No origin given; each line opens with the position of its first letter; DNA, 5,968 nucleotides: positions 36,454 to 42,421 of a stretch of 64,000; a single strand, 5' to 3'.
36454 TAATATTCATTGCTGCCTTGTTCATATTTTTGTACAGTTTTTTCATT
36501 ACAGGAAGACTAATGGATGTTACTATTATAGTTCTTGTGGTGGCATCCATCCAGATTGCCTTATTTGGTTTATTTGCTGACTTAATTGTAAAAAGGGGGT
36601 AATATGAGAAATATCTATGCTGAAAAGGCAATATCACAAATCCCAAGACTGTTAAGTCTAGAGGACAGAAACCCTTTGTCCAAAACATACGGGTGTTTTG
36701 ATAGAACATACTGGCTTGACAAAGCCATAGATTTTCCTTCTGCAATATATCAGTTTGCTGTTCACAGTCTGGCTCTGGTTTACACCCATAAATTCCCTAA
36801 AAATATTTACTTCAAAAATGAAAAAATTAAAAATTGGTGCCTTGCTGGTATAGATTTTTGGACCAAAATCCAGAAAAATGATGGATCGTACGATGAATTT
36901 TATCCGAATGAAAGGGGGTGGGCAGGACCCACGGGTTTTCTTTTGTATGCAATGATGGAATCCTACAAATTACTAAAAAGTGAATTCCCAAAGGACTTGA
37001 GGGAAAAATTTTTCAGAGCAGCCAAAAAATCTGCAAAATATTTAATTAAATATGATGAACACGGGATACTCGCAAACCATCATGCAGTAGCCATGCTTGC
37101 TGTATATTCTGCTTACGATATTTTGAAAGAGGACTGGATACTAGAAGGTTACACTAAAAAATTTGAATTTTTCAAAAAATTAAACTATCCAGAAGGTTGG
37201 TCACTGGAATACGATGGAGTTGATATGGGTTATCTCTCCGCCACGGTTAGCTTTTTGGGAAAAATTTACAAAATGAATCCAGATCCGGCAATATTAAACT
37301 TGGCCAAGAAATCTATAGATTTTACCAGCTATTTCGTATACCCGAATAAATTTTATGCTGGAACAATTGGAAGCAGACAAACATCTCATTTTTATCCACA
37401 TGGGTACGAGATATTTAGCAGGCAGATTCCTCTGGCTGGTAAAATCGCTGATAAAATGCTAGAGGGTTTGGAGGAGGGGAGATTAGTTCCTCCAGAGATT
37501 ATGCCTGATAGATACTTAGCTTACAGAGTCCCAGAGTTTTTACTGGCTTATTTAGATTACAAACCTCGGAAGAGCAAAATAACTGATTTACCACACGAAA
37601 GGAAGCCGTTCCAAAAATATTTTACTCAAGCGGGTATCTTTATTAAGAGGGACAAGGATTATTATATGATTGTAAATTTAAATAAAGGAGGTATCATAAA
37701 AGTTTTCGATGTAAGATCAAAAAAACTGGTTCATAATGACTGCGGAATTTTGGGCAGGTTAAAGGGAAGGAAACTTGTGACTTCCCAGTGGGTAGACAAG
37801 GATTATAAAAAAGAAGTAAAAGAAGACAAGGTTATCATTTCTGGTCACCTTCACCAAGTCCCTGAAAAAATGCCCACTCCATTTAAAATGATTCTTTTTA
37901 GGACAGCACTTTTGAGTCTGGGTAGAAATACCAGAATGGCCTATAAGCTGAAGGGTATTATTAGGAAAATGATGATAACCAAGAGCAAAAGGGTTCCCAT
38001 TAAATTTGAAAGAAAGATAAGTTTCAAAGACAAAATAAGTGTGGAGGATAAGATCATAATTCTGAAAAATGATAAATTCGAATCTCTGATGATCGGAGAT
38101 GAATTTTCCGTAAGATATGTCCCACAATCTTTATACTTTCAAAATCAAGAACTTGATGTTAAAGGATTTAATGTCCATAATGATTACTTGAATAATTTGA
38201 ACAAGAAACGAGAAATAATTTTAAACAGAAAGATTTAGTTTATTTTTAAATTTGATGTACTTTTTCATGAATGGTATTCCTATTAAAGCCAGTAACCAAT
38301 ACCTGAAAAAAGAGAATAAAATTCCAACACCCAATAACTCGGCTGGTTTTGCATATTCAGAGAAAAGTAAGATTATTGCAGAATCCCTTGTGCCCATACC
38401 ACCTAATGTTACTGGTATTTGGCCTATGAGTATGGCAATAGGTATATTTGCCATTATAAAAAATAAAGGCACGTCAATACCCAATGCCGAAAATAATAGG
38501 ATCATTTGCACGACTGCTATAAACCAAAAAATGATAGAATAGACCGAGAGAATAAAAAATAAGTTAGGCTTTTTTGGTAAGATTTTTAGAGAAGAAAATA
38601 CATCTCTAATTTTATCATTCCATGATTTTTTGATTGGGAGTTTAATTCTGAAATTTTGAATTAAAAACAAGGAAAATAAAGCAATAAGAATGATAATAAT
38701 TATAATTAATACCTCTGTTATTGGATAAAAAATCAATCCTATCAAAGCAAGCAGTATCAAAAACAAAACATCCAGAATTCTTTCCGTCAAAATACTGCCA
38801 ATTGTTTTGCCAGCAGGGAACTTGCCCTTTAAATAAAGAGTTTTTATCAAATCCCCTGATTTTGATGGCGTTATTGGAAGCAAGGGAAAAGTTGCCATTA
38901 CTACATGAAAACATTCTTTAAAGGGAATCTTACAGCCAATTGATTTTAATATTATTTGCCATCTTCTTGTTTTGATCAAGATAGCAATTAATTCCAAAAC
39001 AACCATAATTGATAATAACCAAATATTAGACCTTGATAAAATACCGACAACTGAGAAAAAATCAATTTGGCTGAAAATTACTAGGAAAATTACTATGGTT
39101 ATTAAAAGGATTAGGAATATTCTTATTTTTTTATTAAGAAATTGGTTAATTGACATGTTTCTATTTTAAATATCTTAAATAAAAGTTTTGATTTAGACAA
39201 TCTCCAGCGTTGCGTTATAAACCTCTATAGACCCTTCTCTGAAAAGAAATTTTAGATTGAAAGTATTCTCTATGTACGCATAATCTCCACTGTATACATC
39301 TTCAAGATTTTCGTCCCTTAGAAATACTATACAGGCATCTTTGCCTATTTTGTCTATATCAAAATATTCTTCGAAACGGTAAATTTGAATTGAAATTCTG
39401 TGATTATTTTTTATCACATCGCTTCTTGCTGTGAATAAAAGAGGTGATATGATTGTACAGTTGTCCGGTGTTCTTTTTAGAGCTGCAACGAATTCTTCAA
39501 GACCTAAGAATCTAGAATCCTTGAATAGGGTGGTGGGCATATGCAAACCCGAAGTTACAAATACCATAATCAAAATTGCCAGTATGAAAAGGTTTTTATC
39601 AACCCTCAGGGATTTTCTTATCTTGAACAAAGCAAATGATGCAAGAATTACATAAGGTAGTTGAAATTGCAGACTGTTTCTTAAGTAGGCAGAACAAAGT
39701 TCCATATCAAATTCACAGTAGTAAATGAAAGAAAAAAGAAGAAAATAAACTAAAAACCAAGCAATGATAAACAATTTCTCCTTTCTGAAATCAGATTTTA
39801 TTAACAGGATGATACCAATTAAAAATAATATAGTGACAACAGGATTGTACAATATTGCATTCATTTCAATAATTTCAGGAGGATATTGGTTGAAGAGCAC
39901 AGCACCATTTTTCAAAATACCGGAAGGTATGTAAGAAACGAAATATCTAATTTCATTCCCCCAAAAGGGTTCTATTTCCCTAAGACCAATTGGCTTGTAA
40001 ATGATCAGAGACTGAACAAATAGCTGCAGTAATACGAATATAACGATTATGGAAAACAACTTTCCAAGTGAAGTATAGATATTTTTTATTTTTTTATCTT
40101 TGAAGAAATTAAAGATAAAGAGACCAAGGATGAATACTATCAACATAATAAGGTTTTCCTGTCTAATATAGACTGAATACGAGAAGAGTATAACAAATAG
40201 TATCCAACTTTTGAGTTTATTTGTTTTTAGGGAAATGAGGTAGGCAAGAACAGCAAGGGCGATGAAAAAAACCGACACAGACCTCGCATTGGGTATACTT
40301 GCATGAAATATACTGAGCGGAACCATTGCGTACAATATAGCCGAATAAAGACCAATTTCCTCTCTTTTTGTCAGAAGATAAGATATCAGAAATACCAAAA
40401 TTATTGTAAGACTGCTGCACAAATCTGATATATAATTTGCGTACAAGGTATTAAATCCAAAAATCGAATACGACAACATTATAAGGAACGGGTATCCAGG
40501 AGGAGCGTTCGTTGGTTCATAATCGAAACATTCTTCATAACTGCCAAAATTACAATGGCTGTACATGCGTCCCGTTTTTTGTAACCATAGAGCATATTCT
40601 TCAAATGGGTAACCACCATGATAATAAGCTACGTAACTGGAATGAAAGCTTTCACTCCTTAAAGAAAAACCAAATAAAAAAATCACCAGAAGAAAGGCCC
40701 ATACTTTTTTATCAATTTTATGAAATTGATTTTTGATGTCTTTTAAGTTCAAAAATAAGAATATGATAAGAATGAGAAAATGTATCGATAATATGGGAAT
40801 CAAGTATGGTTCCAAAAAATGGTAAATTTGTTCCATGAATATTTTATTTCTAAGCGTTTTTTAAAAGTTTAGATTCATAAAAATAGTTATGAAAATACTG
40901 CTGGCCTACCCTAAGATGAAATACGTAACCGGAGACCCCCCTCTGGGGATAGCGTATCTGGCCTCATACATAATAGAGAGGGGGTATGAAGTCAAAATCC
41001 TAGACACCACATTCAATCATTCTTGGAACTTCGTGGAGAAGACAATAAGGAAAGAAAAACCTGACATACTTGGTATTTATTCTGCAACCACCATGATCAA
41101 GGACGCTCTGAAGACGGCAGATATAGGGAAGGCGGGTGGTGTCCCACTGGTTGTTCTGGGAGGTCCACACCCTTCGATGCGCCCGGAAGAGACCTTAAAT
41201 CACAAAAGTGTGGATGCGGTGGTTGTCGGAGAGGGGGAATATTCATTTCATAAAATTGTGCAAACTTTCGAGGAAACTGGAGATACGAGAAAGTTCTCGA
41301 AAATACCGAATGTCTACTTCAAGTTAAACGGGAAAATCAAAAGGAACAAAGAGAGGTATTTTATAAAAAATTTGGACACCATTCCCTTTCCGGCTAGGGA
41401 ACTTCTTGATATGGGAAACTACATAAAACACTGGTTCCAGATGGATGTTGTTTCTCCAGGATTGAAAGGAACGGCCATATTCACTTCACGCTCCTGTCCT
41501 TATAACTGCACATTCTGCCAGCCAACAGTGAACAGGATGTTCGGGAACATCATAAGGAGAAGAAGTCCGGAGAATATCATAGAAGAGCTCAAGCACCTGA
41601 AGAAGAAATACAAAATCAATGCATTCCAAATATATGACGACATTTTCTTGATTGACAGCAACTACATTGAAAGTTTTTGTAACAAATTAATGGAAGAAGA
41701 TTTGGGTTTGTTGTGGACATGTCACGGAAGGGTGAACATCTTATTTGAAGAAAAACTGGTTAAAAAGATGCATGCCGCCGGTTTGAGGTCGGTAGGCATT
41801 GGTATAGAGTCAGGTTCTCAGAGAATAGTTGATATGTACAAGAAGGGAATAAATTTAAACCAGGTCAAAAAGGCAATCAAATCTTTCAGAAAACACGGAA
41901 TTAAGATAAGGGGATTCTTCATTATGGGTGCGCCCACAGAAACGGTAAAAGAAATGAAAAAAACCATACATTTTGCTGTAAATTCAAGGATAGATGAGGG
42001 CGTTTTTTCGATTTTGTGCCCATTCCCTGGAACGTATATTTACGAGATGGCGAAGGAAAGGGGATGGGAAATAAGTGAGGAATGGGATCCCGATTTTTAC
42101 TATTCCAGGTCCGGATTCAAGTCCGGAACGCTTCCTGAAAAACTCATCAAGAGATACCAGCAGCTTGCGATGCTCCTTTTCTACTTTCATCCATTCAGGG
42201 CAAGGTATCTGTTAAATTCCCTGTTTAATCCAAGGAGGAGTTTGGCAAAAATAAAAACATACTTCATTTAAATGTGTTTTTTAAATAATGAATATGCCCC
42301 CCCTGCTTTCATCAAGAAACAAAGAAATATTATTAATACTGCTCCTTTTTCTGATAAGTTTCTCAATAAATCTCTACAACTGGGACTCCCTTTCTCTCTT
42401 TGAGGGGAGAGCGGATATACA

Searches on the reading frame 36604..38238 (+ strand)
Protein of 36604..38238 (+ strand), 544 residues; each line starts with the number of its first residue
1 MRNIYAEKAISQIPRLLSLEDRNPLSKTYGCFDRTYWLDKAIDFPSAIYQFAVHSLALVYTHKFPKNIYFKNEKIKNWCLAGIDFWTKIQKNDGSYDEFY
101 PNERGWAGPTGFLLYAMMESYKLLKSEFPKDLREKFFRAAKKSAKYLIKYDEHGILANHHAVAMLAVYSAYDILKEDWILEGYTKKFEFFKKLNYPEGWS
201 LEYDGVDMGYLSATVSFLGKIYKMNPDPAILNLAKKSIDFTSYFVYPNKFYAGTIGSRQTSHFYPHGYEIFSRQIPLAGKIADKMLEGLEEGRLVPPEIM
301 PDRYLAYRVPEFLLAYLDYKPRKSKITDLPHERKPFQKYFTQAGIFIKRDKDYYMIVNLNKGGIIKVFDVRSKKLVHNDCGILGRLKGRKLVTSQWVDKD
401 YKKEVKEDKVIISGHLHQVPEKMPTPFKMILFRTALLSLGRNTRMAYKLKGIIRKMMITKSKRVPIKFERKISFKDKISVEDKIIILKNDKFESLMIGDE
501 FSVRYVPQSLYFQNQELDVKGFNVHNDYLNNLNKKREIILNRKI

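Call 9: search_protein_families(library=pfam, proteins=[window:36604-38238:+], max_evalue=0.01)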
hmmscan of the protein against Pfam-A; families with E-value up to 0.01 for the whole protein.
window:36604-38238:+ (544 aa): 1 family
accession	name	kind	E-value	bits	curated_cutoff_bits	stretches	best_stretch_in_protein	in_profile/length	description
PF09492.16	Pec_lyase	-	0.0042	16.8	22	0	71-125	56-110/292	Pectic acid lyase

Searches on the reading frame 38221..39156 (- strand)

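Call 9: search_protein_families(library=pfam, proteins=[window:38221-39156:-], max_evalue=0.01)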
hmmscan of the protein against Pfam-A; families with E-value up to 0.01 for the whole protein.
window:38221-39156:- (311 aa): 1 family
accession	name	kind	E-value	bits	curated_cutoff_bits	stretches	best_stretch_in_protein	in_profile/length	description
PF03706.18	LPG_synthase_TM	-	4.1e-41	141.9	33.4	1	15-293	3-302/302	Lysylphosphatidylglycerol synthase TM region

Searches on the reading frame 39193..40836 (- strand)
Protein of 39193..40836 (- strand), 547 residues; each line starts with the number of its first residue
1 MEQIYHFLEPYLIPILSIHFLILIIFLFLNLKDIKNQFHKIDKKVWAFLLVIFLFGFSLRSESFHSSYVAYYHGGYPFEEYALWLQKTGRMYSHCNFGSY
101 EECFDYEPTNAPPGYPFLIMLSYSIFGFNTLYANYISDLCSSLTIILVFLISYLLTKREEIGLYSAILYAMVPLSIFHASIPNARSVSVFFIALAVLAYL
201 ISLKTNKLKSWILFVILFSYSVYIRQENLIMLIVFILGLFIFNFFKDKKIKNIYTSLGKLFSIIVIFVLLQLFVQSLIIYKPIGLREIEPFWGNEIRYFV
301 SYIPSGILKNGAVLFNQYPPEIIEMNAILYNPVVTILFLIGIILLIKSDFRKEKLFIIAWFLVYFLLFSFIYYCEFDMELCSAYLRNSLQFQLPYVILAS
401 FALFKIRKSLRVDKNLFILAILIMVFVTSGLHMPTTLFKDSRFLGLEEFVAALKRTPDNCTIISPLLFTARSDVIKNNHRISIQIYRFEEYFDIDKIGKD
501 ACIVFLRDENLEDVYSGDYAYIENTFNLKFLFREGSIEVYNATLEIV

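Call 9: search_protein_families(library=pfam, proteins=[window:39193-40836:-], max_evalue=0.01)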
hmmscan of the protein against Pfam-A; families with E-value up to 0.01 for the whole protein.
window:39193-40836:- (547 aa): 2 families
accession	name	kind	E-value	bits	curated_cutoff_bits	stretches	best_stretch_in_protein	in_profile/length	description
PF13231.12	PMT_2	-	8.6e-14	52.5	26.1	1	111-267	2-155/160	Dolichyl-phosphate-mannose-protein mannosyltransferase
PF20176.3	DUF6541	-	3.9e-05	22.6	29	1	142-369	191-410/646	Family of unknown function (DUF6541)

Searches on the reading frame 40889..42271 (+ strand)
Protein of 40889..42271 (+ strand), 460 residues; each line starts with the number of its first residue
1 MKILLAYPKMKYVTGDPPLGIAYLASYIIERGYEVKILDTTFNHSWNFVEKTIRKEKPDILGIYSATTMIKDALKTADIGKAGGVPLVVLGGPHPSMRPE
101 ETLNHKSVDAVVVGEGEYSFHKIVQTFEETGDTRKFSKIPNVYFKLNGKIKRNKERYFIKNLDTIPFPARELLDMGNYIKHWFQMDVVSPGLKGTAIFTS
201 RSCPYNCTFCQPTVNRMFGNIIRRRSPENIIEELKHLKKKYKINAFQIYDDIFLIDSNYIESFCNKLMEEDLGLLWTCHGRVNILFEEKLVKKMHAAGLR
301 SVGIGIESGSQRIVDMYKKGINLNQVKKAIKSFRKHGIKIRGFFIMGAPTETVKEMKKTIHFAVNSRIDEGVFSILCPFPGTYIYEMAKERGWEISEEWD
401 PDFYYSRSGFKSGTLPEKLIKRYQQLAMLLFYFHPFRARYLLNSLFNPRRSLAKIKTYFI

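Call 9: search_protein_families(library=pfam, proteins=[window:40889-42271:+], max_evalue=0.01)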
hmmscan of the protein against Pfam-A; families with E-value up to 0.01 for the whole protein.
window:40889-42271:+ (460 aa): 3 families
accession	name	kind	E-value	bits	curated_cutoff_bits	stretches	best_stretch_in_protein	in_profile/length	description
PF04055.27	Radical_SAM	-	1.7e-24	87.3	29.5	1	199-363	3-166/166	Radical SAM superfamily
PF02310.24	B12-binding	-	1.9e-20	73.3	32.1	1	17-122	13-119/121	B12 binding domain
PF19864.5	Radical_SAM_N2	-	0.0007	19.5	29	1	85-132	86-130/151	Radical SAM proteins, N-terminal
